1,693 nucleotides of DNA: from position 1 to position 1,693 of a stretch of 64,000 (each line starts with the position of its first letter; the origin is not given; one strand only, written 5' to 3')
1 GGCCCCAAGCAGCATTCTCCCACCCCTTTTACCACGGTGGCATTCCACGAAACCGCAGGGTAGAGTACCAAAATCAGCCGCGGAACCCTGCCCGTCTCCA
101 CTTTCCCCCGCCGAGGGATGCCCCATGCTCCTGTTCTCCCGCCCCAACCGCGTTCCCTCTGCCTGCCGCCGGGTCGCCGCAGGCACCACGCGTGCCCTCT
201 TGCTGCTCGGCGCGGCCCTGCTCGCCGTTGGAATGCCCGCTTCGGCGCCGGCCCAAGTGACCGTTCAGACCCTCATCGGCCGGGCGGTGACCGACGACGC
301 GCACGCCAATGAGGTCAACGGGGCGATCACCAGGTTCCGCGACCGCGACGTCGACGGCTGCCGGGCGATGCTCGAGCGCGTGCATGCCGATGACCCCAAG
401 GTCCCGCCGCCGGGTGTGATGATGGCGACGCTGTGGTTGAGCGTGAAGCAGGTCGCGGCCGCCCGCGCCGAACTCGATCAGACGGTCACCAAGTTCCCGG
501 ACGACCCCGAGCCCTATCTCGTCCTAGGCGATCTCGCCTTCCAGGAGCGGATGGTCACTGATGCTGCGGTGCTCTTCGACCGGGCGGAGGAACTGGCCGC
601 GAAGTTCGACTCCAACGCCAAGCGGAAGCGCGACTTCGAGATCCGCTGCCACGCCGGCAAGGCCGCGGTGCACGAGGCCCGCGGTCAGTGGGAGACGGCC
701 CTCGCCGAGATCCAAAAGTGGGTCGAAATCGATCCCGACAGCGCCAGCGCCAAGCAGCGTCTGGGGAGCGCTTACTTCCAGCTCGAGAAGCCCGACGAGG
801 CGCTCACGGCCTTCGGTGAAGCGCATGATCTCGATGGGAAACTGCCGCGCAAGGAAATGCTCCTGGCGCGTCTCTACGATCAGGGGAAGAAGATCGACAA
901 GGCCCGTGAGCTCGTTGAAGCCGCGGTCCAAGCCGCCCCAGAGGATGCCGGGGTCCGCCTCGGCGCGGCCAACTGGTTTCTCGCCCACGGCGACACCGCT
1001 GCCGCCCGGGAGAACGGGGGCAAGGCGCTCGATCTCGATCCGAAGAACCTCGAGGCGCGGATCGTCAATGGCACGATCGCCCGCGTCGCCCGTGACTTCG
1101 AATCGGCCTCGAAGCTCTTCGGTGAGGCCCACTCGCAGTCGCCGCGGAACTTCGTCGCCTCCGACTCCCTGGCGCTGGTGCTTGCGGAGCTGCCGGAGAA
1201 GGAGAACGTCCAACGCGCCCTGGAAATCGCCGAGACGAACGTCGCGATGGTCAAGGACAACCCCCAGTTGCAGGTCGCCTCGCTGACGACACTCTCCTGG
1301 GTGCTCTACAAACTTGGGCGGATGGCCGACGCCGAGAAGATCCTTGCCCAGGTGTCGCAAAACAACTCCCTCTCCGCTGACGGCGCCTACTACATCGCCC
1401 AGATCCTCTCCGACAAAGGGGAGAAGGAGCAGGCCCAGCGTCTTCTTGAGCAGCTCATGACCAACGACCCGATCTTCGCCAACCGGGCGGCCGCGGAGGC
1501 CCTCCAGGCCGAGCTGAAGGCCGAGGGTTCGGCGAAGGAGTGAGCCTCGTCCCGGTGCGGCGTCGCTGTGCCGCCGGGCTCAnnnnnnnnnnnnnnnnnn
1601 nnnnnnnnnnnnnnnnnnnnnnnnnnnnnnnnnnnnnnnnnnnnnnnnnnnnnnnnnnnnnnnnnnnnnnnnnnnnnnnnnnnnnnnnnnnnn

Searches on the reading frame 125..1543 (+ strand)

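Call 51: search_protein_families(library=pfam, proteins=[window:125-1543:+], max_evalue=0.000001)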
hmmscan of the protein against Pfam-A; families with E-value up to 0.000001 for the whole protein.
window:125-1543:+ (472 aa): 11 families
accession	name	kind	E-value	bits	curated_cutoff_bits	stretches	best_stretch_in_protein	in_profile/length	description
PF14559.12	TPR_19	-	2e-25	89.3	25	0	218-276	2-60/68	Tetratricopeptide repeat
PF07719.23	TPR_2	-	2.1e-22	77.8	27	0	209-238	3-32/34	Tetratricopeptide repeat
PF13428.12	TPR_14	-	6.1e-21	73.2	23.5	0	177-214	5-42/44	Tetratricopeptide repeat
PF13432.12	TPR_16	-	1.7e-13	51.1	32.7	0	109-158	12-61/65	Tetratricopeptide repeat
PF13181.12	TPR_8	-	1.6e-11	43.8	25.7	0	208-237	2-31/34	Tetratricopeptide repeat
PF00515.34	TPR_1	-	2.7e-11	43.2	27.8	0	209-237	3-31/34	Tetratricopeptide repeat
PF13174.12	TPR_6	-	2.8e-10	40.6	26.3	0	422-449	4-31/33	Tetratricopeptide repeat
PF13424.12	TPR_12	-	3e-10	40.6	30.1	0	178-236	8-74/77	Tetratricopeptide repeat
PF12895.13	ANAPC3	-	5.8e-10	39.8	27.2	0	180-233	30-82/82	Anaphase-promoting complex, cyclosome, subunit 3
PF23914.1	TPR_CcmH_CycH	-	1.1e-07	32.3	42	0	245-338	54-150/158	Cytochrome c-type biogenesis protein H TPR domain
PF13414.12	TPR_11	-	2.8e-07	30.6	26.8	0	185-220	6-41/42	TPR repeat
